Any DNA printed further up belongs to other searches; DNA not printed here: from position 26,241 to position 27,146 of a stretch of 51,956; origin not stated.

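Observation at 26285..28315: Three tandem ankyrin-repeat genes bracketed by two near-identical tRNA-Arg genes, all on the same promoter module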

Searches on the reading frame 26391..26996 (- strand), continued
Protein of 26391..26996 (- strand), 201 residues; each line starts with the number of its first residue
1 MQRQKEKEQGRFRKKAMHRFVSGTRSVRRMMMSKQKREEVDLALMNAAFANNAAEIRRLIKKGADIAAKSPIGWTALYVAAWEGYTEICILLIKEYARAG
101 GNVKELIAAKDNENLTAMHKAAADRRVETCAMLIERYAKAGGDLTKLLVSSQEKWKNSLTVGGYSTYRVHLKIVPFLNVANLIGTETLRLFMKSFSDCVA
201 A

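Call 42: find_encoding_contigs(protein=P0043, flank=6000, max_places=2)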
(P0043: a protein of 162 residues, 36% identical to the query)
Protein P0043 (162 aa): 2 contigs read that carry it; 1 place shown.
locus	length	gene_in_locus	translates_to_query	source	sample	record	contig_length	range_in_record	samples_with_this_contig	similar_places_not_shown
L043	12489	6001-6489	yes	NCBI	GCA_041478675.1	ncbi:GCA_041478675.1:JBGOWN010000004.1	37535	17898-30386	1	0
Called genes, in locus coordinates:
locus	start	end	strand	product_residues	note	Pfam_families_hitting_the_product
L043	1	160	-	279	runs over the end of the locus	-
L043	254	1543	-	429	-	PF00999:Na_H_Exchanger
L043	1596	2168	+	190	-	PF02777:Sod_Fe_C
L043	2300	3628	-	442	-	PF00108:Thiolase_N, PF02803:Thiolase_C, PF22691:Thiolase_C_1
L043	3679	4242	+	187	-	PF24521:Ank_KRIT1 (weak), PF13606:Ank_3 (faint), PF12796:Ank_2, PF13637:Ank_4 (weak), PF00023:Ank, PF13637:Ank_4, PF13857:Ank_5 (weak), PF00023:Ank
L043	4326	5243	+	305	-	PF02661:Fic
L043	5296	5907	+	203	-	PF12796:Ank_2, PF13637:Ank_4, PF13857:Ank_5 (weak), PF13637:Ank_4, PF12796:Ank_2, PF13637:Ank_4, PF12796:Ank_2, PF00023:Ank, +5 more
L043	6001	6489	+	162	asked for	PF12796:Ank_2, PF00023:Ank (faint), PF13606:Ank_3 (faint), PF13637:Ank_4 (weak), PF12796:Ank_2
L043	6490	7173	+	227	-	PF12796:Ank_2, PF00023:Ank (faint), PF13606:Ank_3 (faint), PF13637:Ank_4 (faint)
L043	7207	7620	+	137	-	-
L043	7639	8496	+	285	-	PF23023:Anti-Pycsar_Apyc1, PF13483:Lactamase_B_3 (weak), PF00753:Lactamase_B (weak), PF12706:Lactamase_B_2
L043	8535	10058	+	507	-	PF01921:tRNA-synt_1f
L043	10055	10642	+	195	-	PF01300:Sua5_yciO_yrdC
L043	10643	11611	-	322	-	-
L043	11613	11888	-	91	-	PF13656:RNA_pol_L_2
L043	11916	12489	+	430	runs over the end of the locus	PF04123:DUF373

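Call 43: find_encoding_contigs(protein=P0048, flank=6000, max_places=2)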
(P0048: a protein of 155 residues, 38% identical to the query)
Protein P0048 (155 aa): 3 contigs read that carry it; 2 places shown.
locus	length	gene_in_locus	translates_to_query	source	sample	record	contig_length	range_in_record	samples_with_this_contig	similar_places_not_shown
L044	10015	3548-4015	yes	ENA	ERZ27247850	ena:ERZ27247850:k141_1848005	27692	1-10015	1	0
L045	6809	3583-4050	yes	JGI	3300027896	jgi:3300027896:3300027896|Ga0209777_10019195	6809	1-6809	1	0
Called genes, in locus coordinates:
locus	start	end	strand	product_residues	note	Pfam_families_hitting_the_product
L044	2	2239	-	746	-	?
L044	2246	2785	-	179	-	-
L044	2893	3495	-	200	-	PF00753:Lactamase_B, PF13483:Lactamase_B_3 (weak)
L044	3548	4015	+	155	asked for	PF12796:Ank_2, PF13637:Ank_4 (faint), PF00023:Ank (faint), PF13606:Ank_3 (faint), PF12796:Ank_2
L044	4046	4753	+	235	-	PF00023:Ank (faint), PF12796:Ank_2, PF13606:Ank_3 (faint), PF13637:Ank_4 (weak), PF12796:Ank_2 (weak), PF13857:Ank_5 (weak)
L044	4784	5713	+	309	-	PF13606:Ank_3 (faint), PF12796:Ank_2, PF00023:Ank (weak), PF12796:Ank_2, PF13637:Ank_4 (weak), PF00023:Ank (weak), PF12796:Ank_2 (weak), PF13857:Ank_5 (weak), +1 more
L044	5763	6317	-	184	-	PF01725:Ham1p_like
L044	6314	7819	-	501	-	PF00587:tRNA-synt_2b, PF03129:HGTP_anticodon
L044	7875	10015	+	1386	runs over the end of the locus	-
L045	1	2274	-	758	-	?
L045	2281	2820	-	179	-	-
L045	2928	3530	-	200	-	PF00753:Lactamase_B, PF13483:Lactamase_B_3 (weak)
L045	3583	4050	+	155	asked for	PF12796:Ank_2, PF13637:Ank_4 (faint), PF00023:Ank (faint), PF13606:Ank_3 (faint), PF12796:Ank_2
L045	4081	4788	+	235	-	PF00023:Ank (faint), PF12796:Ank_2, PF13606:Ank_3 (faint), PF13637:Ank_4 (weak), PF12796:Ank_2 (weak), PF13857:Ank_5 (weak)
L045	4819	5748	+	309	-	PF13606:Ank_3 (faint), PF12796:Ank_2, PF00023:Ank (weak), PF12796:Ank_2, PF13637:Ank_4 (weak), PF00023:Ank (weak), PF12796:Ank_2 (weak), PF13857:Ank_5 (weak), +1 more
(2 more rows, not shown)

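Call 46: search_protein_families(library=pfam, proteins=[L029:6208-6450:-, L043:4326-5243:+, L043:7207-7620:+], max_evalue=0.01)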
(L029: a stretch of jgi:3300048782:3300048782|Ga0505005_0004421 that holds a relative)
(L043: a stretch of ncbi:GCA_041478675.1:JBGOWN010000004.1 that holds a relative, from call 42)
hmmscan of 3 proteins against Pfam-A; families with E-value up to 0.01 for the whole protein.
L029:6208-6450:- (80 aa): 0 families

L043:4326-5243:+ (305 aa): 1 family
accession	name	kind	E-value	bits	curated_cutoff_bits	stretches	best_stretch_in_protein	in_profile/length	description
PF02661.23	Fic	-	8.6e-18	65.4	24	1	155-250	2-91/93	Fic/DOC family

L043:7207-7620:+ (137 aa): 6 families
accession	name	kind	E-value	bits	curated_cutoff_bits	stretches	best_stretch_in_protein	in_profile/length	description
PF12796.13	Ank_2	-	9e-23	81.1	27.3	2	8-69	31-90/90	Ankyrin repeats (3 copies)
PF00023.36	Ank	-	1.1e-22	79.2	21.1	2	38-70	1-33/33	Ankyrin repeat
PF13637.12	Ank_4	-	1.2e-20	73.6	22.7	2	12-59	3-50/50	Ankyrin repeats (many copies)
PF13606.12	Ank_3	-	2e-15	55.5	22.3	2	72-97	2-27/30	Ankyrin repeat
PF13857.12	Ank_5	-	1.2e-13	51.5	27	3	25-79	1-56/56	Ankyrin repeats (many copies)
PF24521.3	Ank_KRIT1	-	0.00011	22.4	80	1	9-105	21-118/149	KRIT1 ankyrin-repeats domain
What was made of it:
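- Closest known: Expanded ankyrin-repeat effector families of host-associated bacteria. Same: One array in the same genome includes a Fic-domain gene (calls 42, 46), a domain that is also used by bacterial effectors such as AnkX.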

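Call 52: predict_structure(alignment_id=A3)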
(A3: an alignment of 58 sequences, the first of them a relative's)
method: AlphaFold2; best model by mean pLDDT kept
length: 201 residues; sequences in the alignment: 58
mean_pLDDT: 82.8   pTM: 0.74
mean pLDDT of the five models: 82.8, 81.2, 80.6, 80.4, 80.3
residues with pLDDT >= 90: 108; 70-90: 35; 50-70: 48; < 50: 10
segments of 3 or more residues with pLDDT < 50: 173-180
pLDDT, mean of each block of 10 residues (from residue 1): 76 72 73 97 98 98 97 98 98 96 97 94 90 94 87 59 56 49 63 66 60
secondary structure, 60 per line:
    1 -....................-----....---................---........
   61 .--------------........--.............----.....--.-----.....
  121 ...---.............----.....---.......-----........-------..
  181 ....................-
elements in order: H2-21 H27-30 H34-49 H53-61 H76-83 H86-98 H103-107 H117-123 H127-139 H144-148 H152-158 H164-171 H179-200
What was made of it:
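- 26391..26996 (-): ank1 CDS (201 aa). AlphaFold2 mean pLDDT 82.8, with the ANK core above 90 (call 52).
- The C-terminal helix is modelled with low confidence (pLDDT about 60; call 52).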

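Call 54: search_protein_families(library=ncbifam, proteins=[window:26391-26996:-], max_evalue=0.01)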
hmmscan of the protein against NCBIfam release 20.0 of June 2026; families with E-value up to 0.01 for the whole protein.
window:26391-26996:- (201 aa): 4 families
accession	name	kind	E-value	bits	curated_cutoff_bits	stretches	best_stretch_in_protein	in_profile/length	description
NF043029.1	T4SS_AnkY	equivalog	2.8e-05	22.7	600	1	32-98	450-516/543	Dot/Icm T4SS effector AnkY/LegA9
NF041931.2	MzaA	equivalog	4e-05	22.6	800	1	56-139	18-92/726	MZA anti-phage system associated sigma-70 family RNA polymerase sigma factor MzaA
NF043028.1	T4SS_AnkX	equivalog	0.00034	18.9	1400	1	47-134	392-478/938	Dot/Icm T4SS effector AnkN/AnkX/LegA8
NF043023.1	T4SS_AnkH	equivalog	0.00035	19.4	600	0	47-99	6-91/467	Dot/Icm T4SS effector AnkH/LegA3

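Call 55: search_protein_families(library=padloc, proteins=[window:26391-26996:-], max_evalue=0.01)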
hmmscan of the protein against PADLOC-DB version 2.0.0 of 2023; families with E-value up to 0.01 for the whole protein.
window:26391-26996:- (201 aa): 1 family
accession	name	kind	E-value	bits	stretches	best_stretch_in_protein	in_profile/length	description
PDLC04783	PDC-M72A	-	1.3e-09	35.8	1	37-139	260-354/392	-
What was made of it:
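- Tried and rejected: NCBIfam and PADLOC gave only generic repeat matches (calls 54, 55).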

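Call 57: fold_search(model_id=the predicted structure, library=pdb)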
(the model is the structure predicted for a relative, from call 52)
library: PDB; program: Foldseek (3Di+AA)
matches with E <= 10: 1182; with E <= 0.001: 483
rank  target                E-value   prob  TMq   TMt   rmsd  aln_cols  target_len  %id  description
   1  6fp8_B                1.2e-06  1.00  0.43  0.52   2.2       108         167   32  mTFP1/DARPin 1238_E11 complex in space group C2 (released 2018-10-03)
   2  7b4t_A                1.4e-06  1.00  0.45  0.55   2.0       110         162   32  Broadly neutralizing DARPin bnD.1 in complex with the HIV-1 envelope variable loop 3 crown mimetic peptide V3-IF (BG50 (released 2021-11-24)
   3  2xee_A                1.5e-06  1.00  0.43  0.55   2.0       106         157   36  Structural Determinants for Improved Thermal Stability of Designed Ankyrin Repeat Proteins With a Redesigned C-capping (released 2010-08-18)
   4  7b4w_A                1.5e-06  1.00  0.44  0.55   2.0       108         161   33  Broadly neutralizing DARPin bnD.3 in complex with the HIV-1 envelope variable loop 3 crown mimetic peptide V3-IF (BG50 (released 2021-11-24)
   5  5oyj_A                1.6e-06  1.00  0.33  0.40   8.4       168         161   26  Crystal structure of VEGFR-2 domains 4-5 in complex with DARPin D4b (released 2018-03-14)
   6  9f7z_G                1.7e-06  1.00  0.44  0.69   2.0       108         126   36  Crystal structure of human 4-1BB/TNFRSF9 in complex with the anti-4-1BB DARPin protein (released 2025-05-21)
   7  9f7z_A                1.7e-06  1.00  0.43  0.69   2.0       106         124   37  Crystal structure of human 4-1BB/TNFRSF9 in complex with the anti-4-1BB DARPin protein (released 2025-05-21)
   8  7z7c_A                1.8e-06  1.00  0.44  0.55   2.1       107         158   34  Broadly neutralizing DARPin bnD.8 in complex with the HIV-1 envelope variable loop 3 peptide V3 (BF520) (released 2023-03-29)
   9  4gpm_A                2.0e-06  1.00  0.44  0.56   2.0       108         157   31  Crystal Structure of Engineered Protein. Northeast Structural Genomics Consortium Target OR264. (released 2012-09-05)
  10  5le7_B                2.0e-06  1.00  0.46  0.30   2.0       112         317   32  Crystal structure of DARPin-DARPin rigid fusion, variant DD_D12_13_D12 (released 2017-08-02)
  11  9fzb_E                2.1e-06  1.00  0.46  0.71   4.7       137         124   28  Human p53 DNA-binding domain bound to DARPin C10-H82R (released 2025-04-02)
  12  6qfk_A                2.8e-06  1.00  0.46  0.07   1.9       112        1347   33  EngBF DARPin Fusion 4b G10 (released 2019-11-06)
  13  6fp7_B                2.8e-06  1.00  0.43  0.52   2.1       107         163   33  mTFP1/DARPin 1238_E11 complex in space group P6522 (released 2018-10-03)
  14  9epa                  2.9e-06  1.00  0.44  0.55   2.0       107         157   36  Crystal structure of DARPin NY_1 (released 2025-03-26)
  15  7b4w_C                2.9e-06  1.00  0.43  0.54   2.1       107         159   34  Broadly neutralizing DARPin bnD.3 in complex with the HIV-1 envelope variable loop 3 crown mimetic peptide V3-IF (BG50 (released 2021-11-24)
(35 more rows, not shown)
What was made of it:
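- On Ankyrin-repeat proteins: Foldseek top hits are DARPins at E about 1e-6 (calls 52, 57).
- Closest known: Designed and natural ankyrin-repeat binders. Same: Best structural matches, with TM about 0.55-0.7 on the target and rmsd about 2 Å over ~108 residues (call 57).
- Fold: ANK core pLDDT above 90 and Foldseek matches to DARPins (calls 52, 57).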
